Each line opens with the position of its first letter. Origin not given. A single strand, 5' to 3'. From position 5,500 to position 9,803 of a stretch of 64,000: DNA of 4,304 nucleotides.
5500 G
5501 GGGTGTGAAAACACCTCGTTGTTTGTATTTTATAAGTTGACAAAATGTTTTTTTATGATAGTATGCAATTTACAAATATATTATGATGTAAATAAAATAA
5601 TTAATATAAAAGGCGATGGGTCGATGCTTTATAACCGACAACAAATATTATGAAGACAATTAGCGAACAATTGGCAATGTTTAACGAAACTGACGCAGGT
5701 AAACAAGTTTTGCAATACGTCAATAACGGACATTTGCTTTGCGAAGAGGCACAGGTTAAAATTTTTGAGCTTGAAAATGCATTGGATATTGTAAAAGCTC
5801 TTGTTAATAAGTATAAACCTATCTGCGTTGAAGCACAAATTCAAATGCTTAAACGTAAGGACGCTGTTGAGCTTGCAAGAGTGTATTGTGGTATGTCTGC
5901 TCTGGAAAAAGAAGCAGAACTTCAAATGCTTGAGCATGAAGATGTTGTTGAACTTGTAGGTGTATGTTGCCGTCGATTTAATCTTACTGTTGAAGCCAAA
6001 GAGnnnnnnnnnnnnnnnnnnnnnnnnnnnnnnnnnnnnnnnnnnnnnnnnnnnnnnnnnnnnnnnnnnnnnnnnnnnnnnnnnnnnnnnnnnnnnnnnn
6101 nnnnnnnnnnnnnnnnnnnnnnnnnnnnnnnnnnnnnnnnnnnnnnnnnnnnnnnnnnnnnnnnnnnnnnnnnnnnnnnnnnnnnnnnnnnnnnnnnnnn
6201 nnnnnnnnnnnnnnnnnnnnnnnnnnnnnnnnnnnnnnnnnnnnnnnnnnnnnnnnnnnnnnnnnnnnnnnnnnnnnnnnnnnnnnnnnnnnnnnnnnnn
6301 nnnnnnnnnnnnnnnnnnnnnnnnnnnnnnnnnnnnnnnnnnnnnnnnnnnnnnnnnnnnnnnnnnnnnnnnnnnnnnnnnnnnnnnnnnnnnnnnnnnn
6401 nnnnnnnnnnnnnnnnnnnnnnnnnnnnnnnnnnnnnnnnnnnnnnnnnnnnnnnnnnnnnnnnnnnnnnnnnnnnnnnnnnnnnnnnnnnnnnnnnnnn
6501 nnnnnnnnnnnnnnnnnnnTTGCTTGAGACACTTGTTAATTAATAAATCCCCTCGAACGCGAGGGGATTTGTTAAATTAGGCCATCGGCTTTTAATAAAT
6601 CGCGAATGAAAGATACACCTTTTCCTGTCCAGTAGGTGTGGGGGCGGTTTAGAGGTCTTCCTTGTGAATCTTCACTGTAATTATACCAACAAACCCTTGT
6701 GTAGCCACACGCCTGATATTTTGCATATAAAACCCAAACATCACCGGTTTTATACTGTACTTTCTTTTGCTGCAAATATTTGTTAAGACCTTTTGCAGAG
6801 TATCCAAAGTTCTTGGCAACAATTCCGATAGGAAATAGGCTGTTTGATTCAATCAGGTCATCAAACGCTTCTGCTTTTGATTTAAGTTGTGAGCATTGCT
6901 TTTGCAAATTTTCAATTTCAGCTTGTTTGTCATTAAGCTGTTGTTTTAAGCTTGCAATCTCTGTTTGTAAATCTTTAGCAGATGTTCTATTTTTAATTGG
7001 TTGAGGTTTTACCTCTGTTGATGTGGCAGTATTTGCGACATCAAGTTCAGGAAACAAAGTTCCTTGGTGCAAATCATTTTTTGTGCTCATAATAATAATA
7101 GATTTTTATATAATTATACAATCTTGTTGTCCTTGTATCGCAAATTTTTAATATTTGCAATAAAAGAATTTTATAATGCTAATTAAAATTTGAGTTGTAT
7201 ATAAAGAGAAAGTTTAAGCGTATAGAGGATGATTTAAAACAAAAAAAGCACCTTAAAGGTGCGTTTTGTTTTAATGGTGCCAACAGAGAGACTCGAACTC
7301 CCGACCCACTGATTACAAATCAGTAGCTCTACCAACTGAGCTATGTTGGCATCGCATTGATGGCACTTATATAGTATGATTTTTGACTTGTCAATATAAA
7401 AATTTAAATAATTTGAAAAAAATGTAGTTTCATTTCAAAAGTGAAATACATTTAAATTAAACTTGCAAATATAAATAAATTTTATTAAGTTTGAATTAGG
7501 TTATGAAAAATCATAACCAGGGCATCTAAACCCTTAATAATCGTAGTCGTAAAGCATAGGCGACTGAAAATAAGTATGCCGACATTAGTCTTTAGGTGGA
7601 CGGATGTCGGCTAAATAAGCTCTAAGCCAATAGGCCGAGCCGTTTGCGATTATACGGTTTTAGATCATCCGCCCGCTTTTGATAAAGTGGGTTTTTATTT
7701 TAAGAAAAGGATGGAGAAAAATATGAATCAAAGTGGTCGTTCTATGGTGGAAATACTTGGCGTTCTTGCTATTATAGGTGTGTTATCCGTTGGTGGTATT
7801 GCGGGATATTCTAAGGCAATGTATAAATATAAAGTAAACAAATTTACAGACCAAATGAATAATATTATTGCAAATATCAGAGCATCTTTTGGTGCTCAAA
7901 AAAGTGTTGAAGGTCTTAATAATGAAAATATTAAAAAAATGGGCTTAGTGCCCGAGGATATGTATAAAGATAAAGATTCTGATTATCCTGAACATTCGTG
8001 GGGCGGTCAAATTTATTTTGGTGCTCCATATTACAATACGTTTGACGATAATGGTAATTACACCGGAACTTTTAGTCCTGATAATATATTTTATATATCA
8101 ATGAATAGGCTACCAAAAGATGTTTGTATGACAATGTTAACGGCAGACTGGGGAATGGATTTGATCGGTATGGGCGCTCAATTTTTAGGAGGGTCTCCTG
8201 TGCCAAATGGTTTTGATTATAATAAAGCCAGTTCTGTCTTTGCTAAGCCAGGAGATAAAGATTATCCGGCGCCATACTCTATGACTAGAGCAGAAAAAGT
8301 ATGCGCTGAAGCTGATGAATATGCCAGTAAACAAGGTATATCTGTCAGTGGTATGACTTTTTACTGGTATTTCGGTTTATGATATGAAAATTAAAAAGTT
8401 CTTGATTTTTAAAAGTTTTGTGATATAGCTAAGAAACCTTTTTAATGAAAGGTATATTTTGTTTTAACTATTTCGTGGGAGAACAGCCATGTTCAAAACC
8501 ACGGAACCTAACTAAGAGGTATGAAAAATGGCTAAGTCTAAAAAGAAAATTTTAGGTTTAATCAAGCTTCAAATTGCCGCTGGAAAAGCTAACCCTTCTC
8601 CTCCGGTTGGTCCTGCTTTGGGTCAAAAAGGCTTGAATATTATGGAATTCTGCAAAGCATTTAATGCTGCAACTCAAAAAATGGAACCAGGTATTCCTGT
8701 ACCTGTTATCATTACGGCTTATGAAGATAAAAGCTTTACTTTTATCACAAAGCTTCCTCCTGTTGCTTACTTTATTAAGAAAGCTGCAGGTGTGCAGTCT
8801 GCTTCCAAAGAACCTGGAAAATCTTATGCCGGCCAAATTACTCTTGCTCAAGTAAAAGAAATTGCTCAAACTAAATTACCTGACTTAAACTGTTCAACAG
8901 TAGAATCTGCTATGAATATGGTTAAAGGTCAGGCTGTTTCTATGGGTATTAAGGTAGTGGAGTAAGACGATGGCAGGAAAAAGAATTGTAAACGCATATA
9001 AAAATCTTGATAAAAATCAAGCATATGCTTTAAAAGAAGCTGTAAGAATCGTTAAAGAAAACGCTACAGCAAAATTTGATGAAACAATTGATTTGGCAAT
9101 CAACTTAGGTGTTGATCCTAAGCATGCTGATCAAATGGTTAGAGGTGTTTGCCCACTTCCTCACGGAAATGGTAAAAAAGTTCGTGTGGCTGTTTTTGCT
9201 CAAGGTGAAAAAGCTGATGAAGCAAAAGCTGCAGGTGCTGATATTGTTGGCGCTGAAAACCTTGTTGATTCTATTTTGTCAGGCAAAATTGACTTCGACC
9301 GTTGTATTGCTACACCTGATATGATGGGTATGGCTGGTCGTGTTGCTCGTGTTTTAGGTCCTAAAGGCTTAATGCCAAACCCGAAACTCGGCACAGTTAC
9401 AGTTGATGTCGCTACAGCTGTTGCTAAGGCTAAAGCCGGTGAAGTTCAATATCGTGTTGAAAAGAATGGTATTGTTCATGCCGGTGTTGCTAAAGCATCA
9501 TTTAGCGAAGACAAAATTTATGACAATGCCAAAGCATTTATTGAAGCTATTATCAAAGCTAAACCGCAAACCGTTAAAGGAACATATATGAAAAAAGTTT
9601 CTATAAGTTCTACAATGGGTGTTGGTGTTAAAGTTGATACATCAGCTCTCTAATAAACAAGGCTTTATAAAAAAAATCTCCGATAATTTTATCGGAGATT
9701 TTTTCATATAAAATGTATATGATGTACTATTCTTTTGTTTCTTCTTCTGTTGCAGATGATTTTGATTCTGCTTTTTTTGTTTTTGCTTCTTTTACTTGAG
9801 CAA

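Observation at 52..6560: Tandem array of eight self-contained cassettes encoding a protein family built from a ~28-residue repeat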

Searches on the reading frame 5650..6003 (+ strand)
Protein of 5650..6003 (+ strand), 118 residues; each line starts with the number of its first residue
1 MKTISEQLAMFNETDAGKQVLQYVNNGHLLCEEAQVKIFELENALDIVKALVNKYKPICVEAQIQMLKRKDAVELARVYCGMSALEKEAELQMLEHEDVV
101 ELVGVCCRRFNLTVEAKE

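Call 37: find_related_loci(query=A3, collection=genome_contigs, flank=10000)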
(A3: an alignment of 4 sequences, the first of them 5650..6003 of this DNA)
Query A3 (118 aa) in genome_contigs; peptide patterns used: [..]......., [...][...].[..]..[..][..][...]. (x = any residue, [..] = any of these).
34 stretches matched a pattern; 2 encode a relative of the query (tblastn E <= 1e-3); 2 distinct loci.
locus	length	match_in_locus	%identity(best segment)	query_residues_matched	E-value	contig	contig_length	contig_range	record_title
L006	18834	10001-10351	78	1-117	2e-57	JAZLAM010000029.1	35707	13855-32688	MAG: Alphaproteobacteria bacterium isolate T1900045076_TC20190070.MAGScoT_cleanbin_000006 SGB_4637_k141_2663673, whole g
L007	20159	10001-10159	34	3-55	1e-4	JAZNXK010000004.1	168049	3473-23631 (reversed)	MAG: Alphaproteobacteria bacterium isolate T1900044779_TS20190245.MAGScoT_cleanbin_000006 SGB_2539_k141_2287603, whole g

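Call 66: find_related_loci(query=A3, collection=metagenome_contigs, flank=10000)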
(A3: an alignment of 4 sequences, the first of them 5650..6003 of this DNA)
Query A3 (118 aa) in metagenome_contigs; peptide patterns used: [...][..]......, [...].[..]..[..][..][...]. (x = any residue, [..] = any of these).
317 stretches matched a pattern; 6 encode a relative of the query (tblastn E <= 1e-3); 6 distinct loci.
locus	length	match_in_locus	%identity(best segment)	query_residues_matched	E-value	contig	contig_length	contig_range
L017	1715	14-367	100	1-118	3e-81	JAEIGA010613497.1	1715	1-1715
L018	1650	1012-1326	60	1-105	2e-37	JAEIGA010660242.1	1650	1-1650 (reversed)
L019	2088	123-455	40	1-112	6e-25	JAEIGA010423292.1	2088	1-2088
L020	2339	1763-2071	34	1-103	2e-17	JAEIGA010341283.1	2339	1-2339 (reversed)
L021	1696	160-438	39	7-103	4e-15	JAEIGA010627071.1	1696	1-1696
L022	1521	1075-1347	35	30-118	1e-11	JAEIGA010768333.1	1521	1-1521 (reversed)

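Call 67: find_related_loci(query=A3, collection=viral_contigs, flank=10000)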
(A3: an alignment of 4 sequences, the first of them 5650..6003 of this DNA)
Query A3 (118 aa) in viral_contigs; peptide patterns used: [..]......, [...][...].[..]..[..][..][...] (x = any residue, [..] = any of these).
60 stretches matched a pattern, but none encodes a relative of the query by tblastn (E <= 1e-3).
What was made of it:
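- Tried and rejected: With alignment A3 it found 2 genome loci, 6 short metagenome contigs and no viral contig (calls 37, 66, 67).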

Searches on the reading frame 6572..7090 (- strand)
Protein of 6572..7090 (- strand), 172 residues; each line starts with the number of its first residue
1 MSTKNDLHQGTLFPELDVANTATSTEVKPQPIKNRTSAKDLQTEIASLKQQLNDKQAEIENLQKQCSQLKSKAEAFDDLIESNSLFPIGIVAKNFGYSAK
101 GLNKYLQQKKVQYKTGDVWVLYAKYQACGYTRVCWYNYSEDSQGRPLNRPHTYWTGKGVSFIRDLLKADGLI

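Call 4: search_protein_families(library=pfam, proteins=[window:6572-7090:-], max_evalue=1)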
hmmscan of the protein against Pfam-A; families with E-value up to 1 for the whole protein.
window:6572-7090:- (172 aa): 58 families (the best 25 are shown)
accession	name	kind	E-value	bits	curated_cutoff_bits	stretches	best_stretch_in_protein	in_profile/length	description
PF03374.19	ANT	-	2.2e-23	83.1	25.3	1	64-167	2-106/108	Phage antirepressor protein KilAC domain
PF18035.6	Bap31_Bap29_C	-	0.00011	22.5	30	1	43-80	1-35/52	Bap31/Bap29 cytoplasmic coiled-coil domain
PF06428.16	Sec2p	-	0.00026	21.4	28.5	1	33-78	40-85/92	GDP/GTP exchange factor Sec2p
PF02090.21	SPAM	-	0.0011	19.4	35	1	36-82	75-121/142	Salmonella surface presentation of antigen gene type M protein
PF17082.10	Spc29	-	0.0021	18.4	31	1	39-85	128-174/245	Spindle Pole Component 29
PF25481.1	Nucleoprot-TPR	-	0.0034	17.8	27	1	39-74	43-78/80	Nucleoprotein TPR-like domain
PF09762.14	CCDC93_CC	-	0.0042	16.6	30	1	25-81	139-195/429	CCDC93 coiled-coil domain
PF01025.24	GrpE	-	0.0052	16.9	25.8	1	33-76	15-58/165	GrpE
PF12329.13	TMF_DNA_bd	-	0.0068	16.8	35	1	33-73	30-70/74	TATA element modulatory factor 1 DNA binding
PF00038.26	Filament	-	0.0071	16.5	40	1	25-76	199-250/313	Intermediate filament protein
PF08614.16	ATG16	-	0.0074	16.9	33.7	1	33-74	64-105/200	Autophagy protein 16 (ATG16)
PF16716.10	BST2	-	0.0082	17.2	27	1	25-60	55-90/91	Bone marrow stromal antigen 2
PF08286.16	Spc24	-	0.0087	16.7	25.3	1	36-72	11-47/109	Spc24 subunit of Ndc80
PF06810.17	Phage_scaffold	-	0.0089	16.5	35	1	34-74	32-73/170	Phage capsid assembly scaffolding protein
PF01920.25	Prefoldin_2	-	0.012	16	27.6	1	37-69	70-102/106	Prefoldin subunit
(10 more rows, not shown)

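Call 5: search_protein_families(library=ncbifam, proteins=[window:6572-7090:-], max_evalue=1)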
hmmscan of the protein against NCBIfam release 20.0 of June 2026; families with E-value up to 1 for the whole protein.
window:6572-7090:- (172 aa): 38 families (the best 25 are shown)
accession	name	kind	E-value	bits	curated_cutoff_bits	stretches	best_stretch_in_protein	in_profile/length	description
NF033516.0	transpos_IS3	equivalog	6.7e-05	22.3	160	1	33-134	53-156/369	IS3 family transposase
NF045487.1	ASRP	equivalog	0.00025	19.8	300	1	35-83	354-402/593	archaea-specific SMC-related protein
NF038218.1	IcmG_DotF_IVB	equivalog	0.0014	18.4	200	1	34-82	129-177/266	type IVB secretion system protein IcmG/DotF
TIGR04523.1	Mplasa_alph_rch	subfamily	0.0016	16.4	270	1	34-80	31-463/745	helix-rich protein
NF045622.1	Npun_F5560_fam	hypoth_equivalog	0.0019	18.3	125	1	21-81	39-99/156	Npun_F5560 family protein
NF041845.1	lipo_FAD_I_fam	domain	0.0026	18.1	35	1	25-79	53-107/111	FAD-I family protein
NF010535.0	PRK13923.1-3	equivalog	0.0035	17.2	257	1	32-75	116-159/193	sporulation-specific transcriptional regulator GerR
NF052320.1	Cbp1_fam_LP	subfamily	0.0053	16.3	90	1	35-81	80-126/286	Cbp1 family collagen-binding glycoprotein adhesin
NF033928.1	alph_xenorhab_A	subfamily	0.0066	15.8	125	1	30-99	168-231/339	alpha-xenorhabdolysin family binary toxin subunit A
TIGR02168.1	SMC_prok_B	equivalog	0.0079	14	567.35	1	30-78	331-379/1181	chromosome segregation protein SMC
NF033885.1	conj_TraP_IncI1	equivalog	0.0098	15.6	135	1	22-74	86-138/217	conjugal transfer protein TraP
NF041034.1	Rad50_Sulf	equivalog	0.011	13.6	1000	1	29-82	191-244/872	DNA double-strand break repair ATPase Rad50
TIGR02473.1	flagell_FliJ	equivalog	0.014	15.8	50.45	1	39-83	71-115/141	flagellar export protein FliJ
TIGR02209.1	ftsL_broad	equivalog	0.017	15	42.45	1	35-72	23-60/85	cell division protein FtsL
TIGR04211.1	SH3_and_anchor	equivalog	0.019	14.6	65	1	35-75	65-105/198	TIGR04211 family SH3 domain-containing protein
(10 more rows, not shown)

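Call 60: search_protein_families(library=padloc, proteins=[window:6572-7090:-], max_evalue=0.1)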
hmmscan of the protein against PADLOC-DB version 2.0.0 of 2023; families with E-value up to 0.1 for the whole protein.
window:6572-7090:- (172 aa): 9 families
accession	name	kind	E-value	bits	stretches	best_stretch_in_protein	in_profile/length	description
PDLC03865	LmuB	-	0.00046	16.5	1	35-98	394-448/1007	-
PDLC02741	PbeC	-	0.0013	15.3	1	26-81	389-445/644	PbeC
PDLC03863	LmuB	-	0.0024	14.6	1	38-83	350-395/610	-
PDLC03859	LmuB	-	0.0029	14.9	1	35-84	373-425/611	-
PDLC02722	PbeC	-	0.0091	12.7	1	32-82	192-242/643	PbeC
PDLC00512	JetC1|JetC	-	0.013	11.5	1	33-82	624-673/1123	DUF3584 domain; MukB-like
PDLC03864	LmuB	-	0.022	11.3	1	34-81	306-353/657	-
PDLC01193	Cas11b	-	0.075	11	0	38-81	4-47/164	CAS-I-B; effector_SS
PDLC00589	JetC3|JetC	-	0.088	8.4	1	33-82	860-909/1486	DUF3584 domain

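Call 61: search_protein_families(library=phrogs, proteins=[window:6572-7090:-], max_evalue=0.1)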
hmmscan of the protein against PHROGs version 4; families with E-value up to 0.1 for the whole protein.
window:6572-7090:- (172 aa): 28 families (the best 25 are shown)
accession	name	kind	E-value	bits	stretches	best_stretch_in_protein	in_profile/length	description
phrog_63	-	transcription regulation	3.5e-22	80.3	1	38-170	233-360/431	anti-repressor Ant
phrog_130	-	transcription regulation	5.4e-22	79.5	1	38-170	276-412/480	anti-repressor Ant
phrog_25289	-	unknown function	1.1e-14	55.5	1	102-169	1-67/79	-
phrog_739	-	lysis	0.0013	20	1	38-83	29-74/122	Rz-like spanin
phrog_2619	-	unknown function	0.0028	18.8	1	35-71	57-103/124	-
phrog_6094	-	unknown function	0.0052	17.6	1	35-79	21-65/142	-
phrog_77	-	DNA, RNA and nucleotide metabolism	0.0097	15.4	1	34-82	730-795/967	SbcC-like subunit of palindrome specific endonuclease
phrog_5105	-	unknown function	0.012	16.7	1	26-75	77-128/159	-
phrog_4780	-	unknown function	0.013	16.1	1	26-87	141-199/275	-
phrog_8488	-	unknown function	0.018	16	1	38-73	15-50/119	-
phrog_4341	-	unknown function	0.024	15.7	1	25-91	14-76/157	-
phrog_10294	-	unknown function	0.025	14.4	1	29-72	325-369/521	-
phrog_1638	-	unknown function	0.028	15.4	1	39-74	3-38/64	-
phrog_194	-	head and packaging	0.03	15.1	1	36-76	53-102/335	head scaffolding protein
phrog_1244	-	unknown function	0.035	14.5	1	21-74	25-78/157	-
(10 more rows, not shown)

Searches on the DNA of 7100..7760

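Call 85: search_rna_families(source=window, start=7100, end=7760, threshold=evalue, max_evalue=1)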
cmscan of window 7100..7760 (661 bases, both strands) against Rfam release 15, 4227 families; matches with E-value up to 1: 6.
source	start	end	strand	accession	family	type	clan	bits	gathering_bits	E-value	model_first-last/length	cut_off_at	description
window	7278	7350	-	RF00005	tRNA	Gene; tRNA;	CL00001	72.1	29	8.6e-16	1-71/71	no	tRNA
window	7277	7350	+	RF04354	Plastid-ycf2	Cis-reg;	-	28.2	65.7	0.0011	1-75/75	no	Plastid-ycf2 5UTR RNA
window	7598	7682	+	RF02221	sRNA-Xcc1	Gene; sRNA;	-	28.2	53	0.01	1-87/87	no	sRNA-Xcc1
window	7466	7543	-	RF02318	TtnuHACA11a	Gene; snRNA; snoRNA; HACA-box;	-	24.6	100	0.054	1-141/141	no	Tetrahymena snoRNA TtnuHACA11a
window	7219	7269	+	RF02427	SpF10_sRNA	Gene; sRNA;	-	20.9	60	0.25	1-57/57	no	Streptococcus sRNA SpF10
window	7214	7273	+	RF00506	Thr_leader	Cis-reg; leader;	-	17.9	55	0.99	1-118/118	no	Threonine operon leader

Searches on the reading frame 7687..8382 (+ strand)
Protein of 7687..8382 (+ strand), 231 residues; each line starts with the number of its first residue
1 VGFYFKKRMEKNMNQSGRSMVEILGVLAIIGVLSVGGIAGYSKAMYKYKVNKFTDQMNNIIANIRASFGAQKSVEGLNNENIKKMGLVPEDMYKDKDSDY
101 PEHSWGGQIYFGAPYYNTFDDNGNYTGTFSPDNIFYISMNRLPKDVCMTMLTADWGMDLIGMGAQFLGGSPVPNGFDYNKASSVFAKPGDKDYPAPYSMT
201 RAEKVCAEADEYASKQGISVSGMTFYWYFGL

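Call 4: search_protein_families(library=pfam, proteins=[window:7687-8382:+], max_evalue=1)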
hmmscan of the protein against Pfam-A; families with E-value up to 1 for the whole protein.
window:7687-8382:+ (231 aa): 4 families
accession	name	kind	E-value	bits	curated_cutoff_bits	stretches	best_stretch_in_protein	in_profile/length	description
PF05307.16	Bundlin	-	2.8e-05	24.9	22.3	1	49-163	8-110/151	Bundlin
PF08805.16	PilS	-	0.00064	20.2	22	1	50-152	4-92/138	PilS N terminal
PF07963.17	N_methyl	-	0.031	14.3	21.2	1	13-36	2-25/27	Prokaryotic N-terminal methylation motif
PF07643.16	DUF1598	-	0.057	14.1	25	0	146-165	56-75/84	Protein of unknown function (DUF1598)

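Call 5: search_protein_families(library=ncbifam, proteins=[window:7687-8382:+], max_evalue=1)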
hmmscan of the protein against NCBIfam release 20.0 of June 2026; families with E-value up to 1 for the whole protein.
window:7687-8382:+ (231 aa): 3 families
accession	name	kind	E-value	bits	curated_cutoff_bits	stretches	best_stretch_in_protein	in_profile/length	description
NF007800.0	PRK10506.1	equivalog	0.0066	16.3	158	1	11-66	4-59/163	prepilin peptidase-dependent protein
NF007862.0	PRK10574.1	equivalog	0.012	15.7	138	1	13-61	2-47/145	prepilin peptidase-dependent pilin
TIGR03284.1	thym_sym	equivalog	0.15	11.2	108.35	1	35-89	122-177/296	thymidylate synthase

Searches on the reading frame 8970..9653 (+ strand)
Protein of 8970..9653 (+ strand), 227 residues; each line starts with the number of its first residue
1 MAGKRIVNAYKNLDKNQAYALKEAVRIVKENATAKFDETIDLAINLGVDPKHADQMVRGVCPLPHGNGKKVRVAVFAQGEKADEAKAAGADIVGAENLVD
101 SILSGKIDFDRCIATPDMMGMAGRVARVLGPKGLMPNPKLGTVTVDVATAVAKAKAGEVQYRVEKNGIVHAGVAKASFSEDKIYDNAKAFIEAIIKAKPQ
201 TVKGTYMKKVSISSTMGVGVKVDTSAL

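Call 16: find_encoding_contigs(protein=window:8970-9653:+, flank=10000, max_places=6)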
Protein window:8970-9653:+ (227 aa): 6 contigs read that carry it; 5 places shown.
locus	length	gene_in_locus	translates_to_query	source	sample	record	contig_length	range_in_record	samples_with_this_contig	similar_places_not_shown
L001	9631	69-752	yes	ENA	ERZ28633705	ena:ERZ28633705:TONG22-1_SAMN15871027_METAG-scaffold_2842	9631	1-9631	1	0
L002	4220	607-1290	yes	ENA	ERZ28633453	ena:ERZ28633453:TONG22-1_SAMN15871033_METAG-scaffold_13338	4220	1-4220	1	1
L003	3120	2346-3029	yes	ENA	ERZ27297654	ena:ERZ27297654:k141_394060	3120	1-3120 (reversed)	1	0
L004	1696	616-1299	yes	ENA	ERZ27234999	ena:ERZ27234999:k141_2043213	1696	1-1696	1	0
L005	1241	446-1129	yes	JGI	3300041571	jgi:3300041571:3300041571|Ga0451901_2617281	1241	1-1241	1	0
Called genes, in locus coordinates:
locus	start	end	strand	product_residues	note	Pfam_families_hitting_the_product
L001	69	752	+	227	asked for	PF00687:Ribosomal_L1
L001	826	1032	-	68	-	-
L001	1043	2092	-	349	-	PF00933:Glyco_hydro_3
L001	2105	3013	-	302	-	PF05036:SPOR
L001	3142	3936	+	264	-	PF03372:Exo_endo_phos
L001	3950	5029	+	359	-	PF03572:Peptidase_S41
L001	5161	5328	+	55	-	PF00471:Ribosomal_L33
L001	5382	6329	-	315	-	PF02899:Phage_int_SAM_1, PF13495:Phage_int_SAM_4 (weak), PF00589:Phage_integrase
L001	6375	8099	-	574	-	PF12895:ANAPC3 (weak), PF13424:TPR_12 (weak), PF00515:TPR_1, PF13489:Methyltransf_23, PF08241:Methyltransf_11, PF08242:Methyltransf_12, PF13649:Methyltransf_25, PF13847:Methyltransf_31, +18 more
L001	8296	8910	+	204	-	PF00163:Ribosomal_S4, PF01479:S4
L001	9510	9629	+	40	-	?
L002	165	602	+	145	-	PF03946:Ribosomal_L11_N, PF00298:Ribosomal_L11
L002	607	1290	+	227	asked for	PF00687:Ribosomal_L1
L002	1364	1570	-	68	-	-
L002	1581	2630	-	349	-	PF00933:Glyco_hydro_3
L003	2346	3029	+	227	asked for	PF00687:Ribosomal_L1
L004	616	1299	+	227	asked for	PF00687:Ribosomal_L1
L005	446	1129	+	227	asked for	PF00687:Ribosomal_L1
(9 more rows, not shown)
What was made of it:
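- The pattern is a helical-repeat expansion in an apparently host-associated, uncultured bacterium (record titles, calls 16, 37).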
